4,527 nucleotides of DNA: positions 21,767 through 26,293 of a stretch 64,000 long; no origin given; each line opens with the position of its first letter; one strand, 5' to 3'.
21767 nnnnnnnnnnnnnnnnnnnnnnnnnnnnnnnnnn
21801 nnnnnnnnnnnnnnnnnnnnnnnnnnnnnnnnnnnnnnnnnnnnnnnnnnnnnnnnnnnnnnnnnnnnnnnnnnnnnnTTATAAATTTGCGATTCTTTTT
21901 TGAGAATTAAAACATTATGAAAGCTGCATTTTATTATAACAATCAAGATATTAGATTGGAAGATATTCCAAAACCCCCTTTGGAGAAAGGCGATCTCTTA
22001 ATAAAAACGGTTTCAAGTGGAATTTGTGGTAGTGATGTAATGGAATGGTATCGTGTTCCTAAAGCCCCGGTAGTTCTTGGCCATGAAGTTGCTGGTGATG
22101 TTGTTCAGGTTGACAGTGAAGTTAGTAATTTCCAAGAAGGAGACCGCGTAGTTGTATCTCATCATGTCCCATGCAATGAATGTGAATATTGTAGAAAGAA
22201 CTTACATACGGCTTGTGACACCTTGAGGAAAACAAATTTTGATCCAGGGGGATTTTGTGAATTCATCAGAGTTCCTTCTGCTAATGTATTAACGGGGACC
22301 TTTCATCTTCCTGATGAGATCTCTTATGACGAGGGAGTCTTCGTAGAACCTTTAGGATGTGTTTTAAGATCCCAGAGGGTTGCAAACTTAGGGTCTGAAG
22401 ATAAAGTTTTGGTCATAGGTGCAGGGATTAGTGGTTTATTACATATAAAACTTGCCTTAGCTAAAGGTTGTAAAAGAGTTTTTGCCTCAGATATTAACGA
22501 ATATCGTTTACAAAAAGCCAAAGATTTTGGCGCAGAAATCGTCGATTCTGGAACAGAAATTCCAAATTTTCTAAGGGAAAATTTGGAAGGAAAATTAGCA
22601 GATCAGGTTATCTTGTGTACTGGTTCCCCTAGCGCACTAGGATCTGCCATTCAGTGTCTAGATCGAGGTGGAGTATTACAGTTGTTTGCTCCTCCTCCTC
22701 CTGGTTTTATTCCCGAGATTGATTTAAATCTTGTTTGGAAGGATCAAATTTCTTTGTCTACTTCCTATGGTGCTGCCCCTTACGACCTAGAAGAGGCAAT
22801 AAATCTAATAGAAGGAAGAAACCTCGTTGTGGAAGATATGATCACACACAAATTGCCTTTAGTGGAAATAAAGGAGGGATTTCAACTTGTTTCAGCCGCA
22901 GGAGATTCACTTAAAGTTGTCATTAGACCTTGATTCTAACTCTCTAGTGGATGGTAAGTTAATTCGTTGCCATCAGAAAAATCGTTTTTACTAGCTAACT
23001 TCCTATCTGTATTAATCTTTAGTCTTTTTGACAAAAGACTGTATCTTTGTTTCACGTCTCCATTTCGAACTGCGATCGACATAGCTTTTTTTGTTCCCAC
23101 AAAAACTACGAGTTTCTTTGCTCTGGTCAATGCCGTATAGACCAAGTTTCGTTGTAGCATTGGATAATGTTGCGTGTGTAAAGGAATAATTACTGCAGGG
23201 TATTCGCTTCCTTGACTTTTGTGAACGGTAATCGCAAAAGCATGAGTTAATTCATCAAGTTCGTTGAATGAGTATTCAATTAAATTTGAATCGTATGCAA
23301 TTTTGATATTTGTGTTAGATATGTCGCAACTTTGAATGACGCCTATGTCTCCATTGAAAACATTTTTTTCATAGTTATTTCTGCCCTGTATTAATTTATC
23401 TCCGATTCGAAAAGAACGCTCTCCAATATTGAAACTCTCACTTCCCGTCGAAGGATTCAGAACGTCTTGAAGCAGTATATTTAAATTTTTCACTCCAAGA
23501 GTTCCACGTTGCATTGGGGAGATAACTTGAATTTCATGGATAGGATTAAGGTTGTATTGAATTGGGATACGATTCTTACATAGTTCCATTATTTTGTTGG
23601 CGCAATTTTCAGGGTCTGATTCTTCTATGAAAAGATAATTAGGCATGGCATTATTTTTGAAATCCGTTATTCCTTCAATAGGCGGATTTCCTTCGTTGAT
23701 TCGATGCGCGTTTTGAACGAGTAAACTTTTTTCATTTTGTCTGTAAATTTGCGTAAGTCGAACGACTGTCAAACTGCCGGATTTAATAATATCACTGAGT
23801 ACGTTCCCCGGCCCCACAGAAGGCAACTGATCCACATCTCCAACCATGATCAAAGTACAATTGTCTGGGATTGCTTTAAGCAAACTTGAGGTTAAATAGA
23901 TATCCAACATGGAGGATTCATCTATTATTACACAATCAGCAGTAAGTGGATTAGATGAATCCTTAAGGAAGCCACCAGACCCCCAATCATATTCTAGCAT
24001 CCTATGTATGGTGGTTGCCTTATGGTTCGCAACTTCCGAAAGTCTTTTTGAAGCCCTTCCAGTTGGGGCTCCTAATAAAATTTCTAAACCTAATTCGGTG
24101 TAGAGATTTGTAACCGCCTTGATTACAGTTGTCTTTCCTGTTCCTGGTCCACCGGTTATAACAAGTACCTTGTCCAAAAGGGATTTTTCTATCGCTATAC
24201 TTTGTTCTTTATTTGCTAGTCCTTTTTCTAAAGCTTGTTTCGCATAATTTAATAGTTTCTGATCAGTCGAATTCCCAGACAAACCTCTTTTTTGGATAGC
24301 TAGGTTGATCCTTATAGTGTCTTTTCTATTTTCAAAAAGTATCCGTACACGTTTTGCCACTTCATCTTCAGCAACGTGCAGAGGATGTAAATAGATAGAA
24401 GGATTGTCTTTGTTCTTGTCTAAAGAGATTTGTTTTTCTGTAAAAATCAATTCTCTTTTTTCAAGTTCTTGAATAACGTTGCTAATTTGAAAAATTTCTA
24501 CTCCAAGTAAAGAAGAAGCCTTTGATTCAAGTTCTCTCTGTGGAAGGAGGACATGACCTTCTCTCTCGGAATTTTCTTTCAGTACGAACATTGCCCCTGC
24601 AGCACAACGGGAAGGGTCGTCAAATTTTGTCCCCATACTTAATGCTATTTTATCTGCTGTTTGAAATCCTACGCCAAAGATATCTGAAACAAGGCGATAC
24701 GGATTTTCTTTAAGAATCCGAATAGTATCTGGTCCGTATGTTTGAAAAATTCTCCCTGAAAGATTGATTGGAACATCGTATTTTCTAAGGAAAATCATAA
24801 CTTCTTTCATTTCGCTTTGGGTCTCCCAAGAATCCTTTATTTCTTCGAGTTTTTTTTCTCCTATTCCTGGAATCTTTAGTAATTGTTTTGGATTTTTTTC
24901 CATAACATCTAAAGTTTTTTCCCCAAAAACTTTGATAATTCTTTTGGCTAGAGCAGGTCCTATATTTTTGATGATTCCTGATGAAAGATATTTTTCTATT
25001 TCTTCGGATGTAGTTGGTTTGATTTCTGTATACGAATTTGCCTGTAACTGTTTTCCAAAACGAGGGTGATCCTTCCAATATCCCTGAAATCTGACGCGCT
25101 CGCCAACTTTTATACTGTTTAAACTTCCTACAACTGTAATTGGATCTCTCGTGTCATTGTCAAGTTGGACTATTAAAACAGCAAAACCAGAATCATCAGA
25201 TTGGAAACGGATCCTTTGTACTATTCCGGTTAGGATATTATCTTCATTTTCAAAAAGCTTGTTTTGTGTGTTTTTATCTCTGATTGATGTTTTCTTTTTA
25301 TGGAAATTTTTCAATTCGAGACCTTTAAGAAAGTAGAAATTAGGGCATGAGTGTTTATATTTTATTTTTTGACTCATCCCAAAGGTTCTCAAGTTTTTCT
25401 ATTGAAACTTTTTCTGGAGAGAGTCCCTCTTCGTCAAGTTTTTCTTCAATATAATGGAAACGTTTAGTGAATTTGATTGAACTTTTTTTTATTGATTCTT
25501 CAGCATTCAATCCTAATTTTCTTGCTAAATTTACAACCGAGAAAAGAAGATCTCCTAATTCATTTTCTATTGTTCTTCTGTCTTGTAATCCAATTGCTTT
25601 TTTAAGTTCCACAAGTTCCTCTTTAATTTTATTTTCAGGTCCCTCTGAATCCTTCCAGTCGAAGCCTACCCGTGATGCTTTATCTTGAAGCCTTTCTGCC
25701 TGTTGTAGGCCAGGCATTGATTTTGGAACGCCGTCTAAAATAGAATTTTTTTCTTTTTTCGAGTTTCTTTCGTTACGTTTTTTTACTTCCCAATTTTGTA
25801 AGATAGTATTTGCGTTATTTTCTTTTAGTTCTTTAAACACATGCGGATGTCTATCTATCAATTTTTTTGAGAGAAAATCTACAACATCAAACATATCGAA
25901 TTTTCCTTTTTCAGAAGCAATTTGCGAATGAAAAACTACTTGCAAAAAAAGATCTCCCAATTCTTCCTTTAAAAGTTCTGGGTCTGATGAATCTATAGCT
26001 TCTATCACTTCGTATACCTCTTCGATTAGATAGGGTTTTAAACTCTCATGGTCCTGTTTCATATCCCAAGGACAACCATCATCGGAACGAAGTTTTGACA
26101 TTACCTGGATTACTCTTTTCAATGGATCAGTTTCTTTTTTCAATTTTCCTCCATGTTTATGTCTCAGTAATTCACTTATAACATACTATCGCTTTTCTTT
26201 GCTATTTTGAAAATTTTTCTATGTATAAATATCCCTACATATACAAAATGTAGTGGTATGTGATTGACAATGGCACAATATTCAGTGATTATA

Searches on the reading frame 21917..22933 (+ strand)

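Call 53: search_protein_families(library=pfam, proteins=[window:21917-22933:+], max_evalue=0.00001)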
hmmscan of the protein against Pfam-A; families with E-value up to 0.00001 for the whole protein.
window:21917-22933:+ (338 aa): 3 families
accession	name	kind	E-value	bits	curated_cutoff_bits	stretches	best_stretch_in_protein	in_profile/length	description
PF08240.17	ADH_N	-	1.4e-25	90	23.5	1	24-125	2-100/104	Alcohol dehydrogenase GroES-like domain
PF00107.32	ADH_zinc_N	-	5.8e-17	62.3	31.8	1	173-299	3-128/129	Zinc-binding dehydrogenase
PF16912.11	Glu_dehyd_C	-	6.4e-08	32.8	34.9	1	140-336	4-209/211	Glucose dehydrogenase C-terminus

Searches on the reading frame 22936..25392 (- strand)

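Call 53: search_protein_families(library=pfam, proteins=[window:22936-25392:-], max_evalue=0.00001)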
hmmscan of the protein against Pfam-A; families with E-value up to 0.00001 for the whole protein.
window:22936-25392:- (818 aa): 9 families
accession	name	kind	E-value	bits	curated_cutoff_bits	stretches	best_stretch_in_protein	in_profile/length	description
PF13245.12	AAA_19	-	6.3e-41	140.1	25.1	1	397-528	1-134/134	AAA domain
PF13604.12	AAA_30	-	6.4e-39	134.1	27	1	394-577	3-179/191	AAA domain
PF14490.11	HHH_RecD2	-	2.1e-38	130.6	27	1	192-281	2-91/92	ATP-dependent RecD2 DNA helicase HHH domain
PF23139.1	OB_YrrC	-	9.5e-22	77.2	27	1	54-126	4-76/76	ATP-dependent DNA helicase YrrC, OB-fold domain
PF13538.12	UvrD_C_2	-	2.7e-20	72.4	27.4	1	717-765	1-52/52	UvrD-like helicase C-terminal domain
PF18335.7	SH3_13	-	4.3e-18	65.3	41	1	637-700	1-65/65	ATP-dependent RecD-like DNA helicase SH3 domain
PF01443.25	Viral_helicase1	-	1.8e-14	54.6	21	1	710-765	170-227/228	Viral superfamily 1 RNA helicase core domain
PF14520.12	HHH_5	-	2.8e-09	37.8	27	1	141-189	7-55/57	Helix-hairpin-helix domain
PF13086.12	AAA_11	-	7e-07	29.7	27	0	394-445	3-62/257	AAA domain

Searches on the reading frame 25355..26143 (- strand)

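Call 55: search_protein_families(library=pfam, proteins=[window:25355-26143:-], max_evalue=0.00001)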
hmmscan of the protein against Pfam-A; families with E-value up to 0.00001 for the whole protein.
window:25355-26143:- (262 aa): 2 families
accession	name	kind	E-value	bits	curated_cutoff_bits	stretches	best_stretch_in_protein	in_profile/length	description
PF03819.22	MazG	-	1.6e-40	137.7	22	2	30-103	1-74/74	MazG nucleotide pyrophosphohydrolase domain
PF01503.22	PRA-PH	-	3.8e-10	40.5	21.3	0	169-219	30-80/86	Phosphoribosyl-ATP pyrophosphohydrolase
